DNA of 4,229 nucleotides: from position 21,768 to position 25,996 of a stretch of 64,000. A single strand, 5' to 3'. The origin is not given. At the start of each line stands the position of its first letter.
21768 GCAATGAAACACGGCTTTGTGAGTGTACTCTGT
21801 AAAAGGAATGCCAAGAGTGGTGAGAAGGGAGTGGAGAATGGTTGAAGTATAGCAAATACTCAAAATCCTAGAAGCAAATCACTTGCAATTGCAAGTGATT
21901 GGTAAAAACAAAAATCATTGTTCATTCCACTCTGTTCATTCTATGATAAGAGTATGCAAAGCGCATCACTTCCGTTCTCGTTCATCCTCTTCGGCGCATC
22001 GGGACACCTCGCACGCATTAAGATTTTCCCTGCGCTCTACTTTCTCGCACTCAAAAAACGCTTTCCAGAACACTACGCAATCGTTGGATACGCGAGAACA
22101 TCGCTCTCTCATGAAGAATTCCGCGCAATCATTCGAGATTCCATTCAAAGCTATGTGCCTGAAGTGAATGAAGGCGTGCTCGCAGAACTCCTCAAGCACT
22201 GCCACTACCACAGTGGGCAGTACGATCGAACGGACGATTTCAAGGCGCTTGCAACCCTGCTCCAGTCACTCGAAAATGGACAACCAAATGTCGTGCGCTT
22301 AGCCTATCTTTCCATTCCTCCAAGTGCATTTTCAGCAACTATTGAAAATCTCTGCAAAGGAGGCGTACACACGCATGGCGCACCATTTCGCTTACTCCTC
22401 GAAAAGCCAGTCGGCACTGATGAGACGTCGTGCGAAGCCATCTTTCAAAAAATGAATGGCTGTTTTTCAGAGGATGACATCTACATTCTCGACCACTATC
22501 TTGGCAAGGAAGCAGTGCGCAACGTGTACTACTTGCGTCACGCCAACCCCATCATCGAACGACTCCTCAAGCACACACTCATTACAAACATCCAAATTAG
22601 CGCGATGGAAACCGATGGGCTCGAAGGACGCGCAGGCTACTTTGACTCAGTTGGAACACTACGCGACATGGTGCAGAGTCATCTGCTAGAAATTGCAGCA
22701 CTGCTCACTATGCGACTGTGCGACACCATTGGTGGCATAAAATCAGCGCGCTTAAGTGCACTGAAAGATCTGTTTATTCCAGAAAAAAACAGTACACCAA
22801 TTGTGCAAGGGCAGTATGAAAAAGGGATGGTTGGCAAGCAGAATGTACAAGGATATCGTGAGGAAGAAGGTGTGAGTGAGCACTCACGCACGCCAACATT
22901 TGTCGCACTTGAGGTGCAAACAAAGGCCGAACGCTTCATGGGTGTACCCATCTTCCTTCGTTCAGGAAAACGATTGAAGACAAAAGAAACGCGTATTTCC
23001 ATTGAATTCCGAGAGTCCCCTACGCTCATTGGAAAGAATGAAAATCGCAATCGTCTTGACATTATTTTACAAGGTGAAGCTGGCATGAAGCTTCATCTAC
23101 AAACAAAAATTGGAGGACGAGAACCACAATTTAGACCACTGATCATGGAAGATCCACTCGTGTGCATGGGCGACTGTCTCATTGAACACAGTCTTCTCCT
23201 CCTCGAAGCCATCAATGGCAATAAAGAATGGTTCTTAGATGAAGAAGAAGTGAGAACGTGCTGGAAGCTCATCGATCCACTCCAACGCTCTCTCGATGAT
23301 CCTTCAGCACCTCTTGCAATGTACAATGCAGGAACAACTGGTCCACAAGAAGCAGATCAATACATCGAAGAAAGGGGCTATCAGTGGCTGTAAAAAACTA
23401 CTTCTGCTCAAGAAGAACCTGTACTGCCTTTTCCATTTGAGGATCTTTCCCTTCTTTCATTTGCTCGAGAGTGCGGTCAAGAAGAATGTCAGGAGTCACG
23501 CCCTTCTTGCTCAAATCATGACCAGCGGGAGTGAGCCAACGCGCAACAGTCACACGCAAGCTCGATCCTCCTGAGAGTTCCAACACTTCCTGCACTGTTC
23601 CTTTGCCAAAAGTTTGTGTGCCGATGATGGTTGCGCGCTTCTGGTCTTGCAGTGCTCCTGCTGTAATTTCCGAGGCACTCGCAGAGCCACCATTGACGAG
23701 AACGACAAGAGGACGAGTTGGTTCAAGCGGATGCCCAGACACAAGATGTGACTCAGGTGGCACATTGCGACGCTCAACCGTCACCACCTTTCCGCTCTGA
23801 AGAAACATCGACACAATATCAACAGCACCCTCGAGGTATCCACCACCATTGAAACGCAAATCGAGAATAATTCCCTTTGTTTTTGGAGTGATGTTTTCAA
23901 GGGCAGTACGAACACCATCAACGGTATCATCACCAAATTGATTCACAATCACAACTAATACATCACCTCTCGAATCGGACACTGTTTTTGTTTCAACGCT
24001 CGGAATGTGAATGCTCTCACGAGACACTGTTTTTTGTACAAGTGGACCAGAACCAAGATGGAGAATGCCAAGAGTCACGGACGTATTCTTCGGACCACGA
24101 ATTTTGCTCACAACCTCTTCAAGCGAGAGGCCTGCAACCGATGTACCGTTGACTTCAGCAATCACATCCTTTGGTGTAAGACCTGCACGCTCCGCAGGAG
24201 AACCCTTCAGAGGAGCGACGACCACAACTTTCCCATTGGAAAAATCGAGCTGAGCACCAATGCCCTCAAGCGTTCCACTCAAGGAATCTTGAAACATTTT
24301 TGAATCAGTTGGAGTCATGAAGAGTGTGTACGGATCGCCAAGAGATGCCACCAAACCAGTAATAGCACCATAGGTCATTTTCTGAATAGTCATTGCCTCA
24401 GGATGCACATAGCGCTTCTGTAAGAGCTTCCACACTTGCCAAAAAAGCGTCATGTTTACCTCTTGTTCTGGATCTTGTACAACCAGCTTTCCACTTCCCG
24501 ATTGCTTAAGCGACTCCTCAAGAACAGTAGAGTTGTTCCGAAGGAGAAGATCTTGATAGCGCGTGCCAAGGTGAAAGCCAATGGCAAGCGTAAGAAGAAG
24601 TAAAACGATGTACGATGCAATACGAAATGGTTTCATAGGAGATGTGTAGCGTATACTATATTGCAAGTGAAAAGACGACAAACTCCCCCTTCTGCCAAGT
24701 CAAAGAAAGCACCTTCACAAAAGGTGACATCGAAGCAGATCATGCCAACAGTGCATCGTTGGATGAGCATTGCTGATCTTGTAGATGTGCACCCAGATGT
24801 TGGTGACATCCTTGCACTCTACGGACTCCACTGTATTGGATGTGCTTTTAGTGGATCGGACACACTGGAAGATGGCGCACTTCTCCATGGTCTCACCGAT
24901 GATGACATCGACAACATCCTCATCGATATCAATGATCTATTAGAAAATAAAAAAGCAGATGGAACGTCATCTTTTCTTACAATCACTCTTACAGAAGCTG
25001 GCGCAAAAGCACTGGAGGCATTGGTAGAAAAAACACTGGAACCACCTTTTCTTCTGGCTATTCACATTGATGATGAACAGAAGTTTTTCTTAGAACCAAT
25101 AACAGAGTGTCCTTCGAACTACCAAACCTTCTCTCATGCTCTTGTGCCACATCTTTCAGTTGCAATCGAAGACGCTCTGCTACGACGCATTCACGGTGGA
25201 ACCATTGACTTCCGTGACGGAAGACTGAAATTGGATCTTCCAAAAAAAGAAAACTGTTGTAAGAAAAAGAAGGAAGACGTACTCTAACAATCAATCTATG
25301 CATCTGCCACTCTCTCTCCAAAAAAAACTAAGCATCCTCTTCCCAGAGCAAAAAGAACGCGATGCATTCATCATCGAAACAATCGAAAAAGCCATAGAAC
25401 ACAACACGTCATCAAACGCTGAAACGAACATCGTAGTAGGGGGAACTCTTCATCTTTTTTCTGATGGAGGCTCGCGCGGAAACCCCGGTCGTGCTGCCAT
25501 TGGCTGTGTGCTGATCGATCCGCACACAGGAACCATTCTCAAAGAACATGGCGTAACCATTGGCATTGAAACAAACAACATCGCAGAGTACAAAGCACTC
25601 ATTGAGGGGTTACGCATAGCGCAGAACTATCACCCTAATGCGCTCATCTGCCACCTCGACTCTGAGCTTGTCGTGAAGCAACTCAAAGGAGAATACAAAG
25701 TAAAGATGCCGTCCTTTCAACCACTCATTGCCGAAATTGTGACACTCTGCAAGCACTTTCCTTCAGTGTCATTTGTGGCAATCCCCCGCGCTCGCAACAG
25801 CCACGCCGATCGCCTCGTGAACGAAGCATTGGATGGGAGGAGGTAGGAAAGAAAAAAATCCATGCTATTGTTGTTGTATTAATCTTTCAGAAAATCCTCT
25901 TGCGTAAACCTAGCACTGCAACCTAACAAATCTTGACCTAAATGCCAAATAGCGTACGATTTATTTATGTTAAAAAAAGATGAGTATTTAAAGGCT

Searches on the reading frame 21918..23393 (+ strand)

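Call 9: search_protein_families(library=pfam, proteins=[window:21918-23393:+], max_evalue=0.01)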
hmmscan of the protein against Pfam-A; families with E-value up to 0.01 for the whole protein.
window:21918-23393:+ (491 aa): 2 families
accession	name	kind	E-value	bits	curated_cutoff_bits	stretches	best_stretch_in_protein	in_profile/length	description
PF02781.21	G6PD_C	-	1.2e-69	235.1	27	1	205-490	2-295/296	Glucose-6-phosphate dehydrogenase, C-terminal domain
PF00479.28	G6PD_N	-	1.3e-47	163.3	22.1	1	23-202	1-183/183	Glucose-6-phosphate dehydrogenase, NAD binding domain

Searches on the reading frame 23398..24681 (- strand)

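Call 9: search_protein_families(library=pfam, proteins=[window:23398-24681:-], max_evalue=0.01)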
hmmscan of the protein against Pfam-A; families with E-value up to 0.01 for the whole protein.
window:23398-24681:- (427 aa): 5 families
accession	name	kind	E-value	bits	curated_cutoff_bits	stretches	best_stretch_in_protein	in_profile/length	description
PF03572.23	Peptidase_S41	-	2.9e-50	170.5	24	1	241-399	2-163/165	Peptidase family S41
PF17820.7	PDZ_6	-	3.7e-13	49.4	27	1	153-206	1-52/54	PDZ domain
PF00595.29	PDZ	-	7.4e-12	45.9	23.2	1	137-206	8-80/81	PDZ domain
PF22694.1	CtpB_N-like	-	7.2e-07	30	27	1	72-122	33-81/85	Activating protease CtpB N-terminal domain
PF13180.12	PDZ_2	-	8.1e-07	29.7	27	1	141-208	3-69/80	PDZ domain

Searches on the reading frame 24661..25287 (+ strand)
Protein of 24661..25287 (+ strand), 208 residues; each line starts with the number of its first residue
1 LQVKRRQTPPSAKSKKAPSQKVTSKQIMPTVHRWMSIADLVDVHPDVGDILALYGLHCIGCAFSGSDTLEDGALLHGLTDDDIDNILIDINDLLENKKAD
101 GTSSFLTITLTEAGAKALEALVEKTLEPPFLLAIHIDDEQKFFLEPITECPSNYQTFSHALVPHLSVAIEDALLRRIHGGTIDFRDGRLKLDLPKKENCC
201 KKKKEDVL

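Call 9: search_protein_families(library=pfam, proteins=[window:24661-25287:+], max_evalue=0.01)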
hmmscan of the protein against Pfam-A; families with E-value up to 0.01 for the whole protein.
window:24661-25287:+ (208 aa): 1 family
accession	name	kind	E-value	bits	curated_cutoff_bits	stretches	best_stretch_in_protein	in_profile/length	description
PF08984.16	DUF1858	-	1.7e-08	34.9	32.2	1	35-82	5-57/59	Domain of unknown function (DUF1858)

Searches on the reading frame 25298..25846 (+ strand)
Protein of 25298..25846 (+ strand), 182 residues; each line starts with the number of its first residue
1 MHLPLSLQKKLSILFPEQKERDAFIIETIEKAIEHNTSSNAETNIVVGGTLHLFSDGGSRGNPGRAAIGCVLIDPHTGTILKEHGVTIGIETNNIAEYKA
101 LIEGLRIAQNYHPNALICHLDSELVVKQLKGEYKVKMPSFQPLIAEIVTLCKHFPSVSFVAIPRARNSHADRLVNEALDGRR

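Call 9: search_protein_families(library=pfam, proteins=[window:25298-25846:+], max_evalue=0.01)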
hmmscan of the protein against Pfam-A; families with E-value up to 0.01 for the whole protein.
window:25298-25846:+ (182 aa): 2 families
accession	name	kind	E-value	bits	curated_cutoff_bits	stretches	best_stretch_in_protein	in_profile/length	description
PF13456.12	RVT_3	-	1.9e-20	73.4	21.6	1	55-177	2-123/123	Reverse transcriptase-like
PF00075.30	RNase_H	-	1.2e-07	32.4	25.8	1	52-151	5-105/141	RNase H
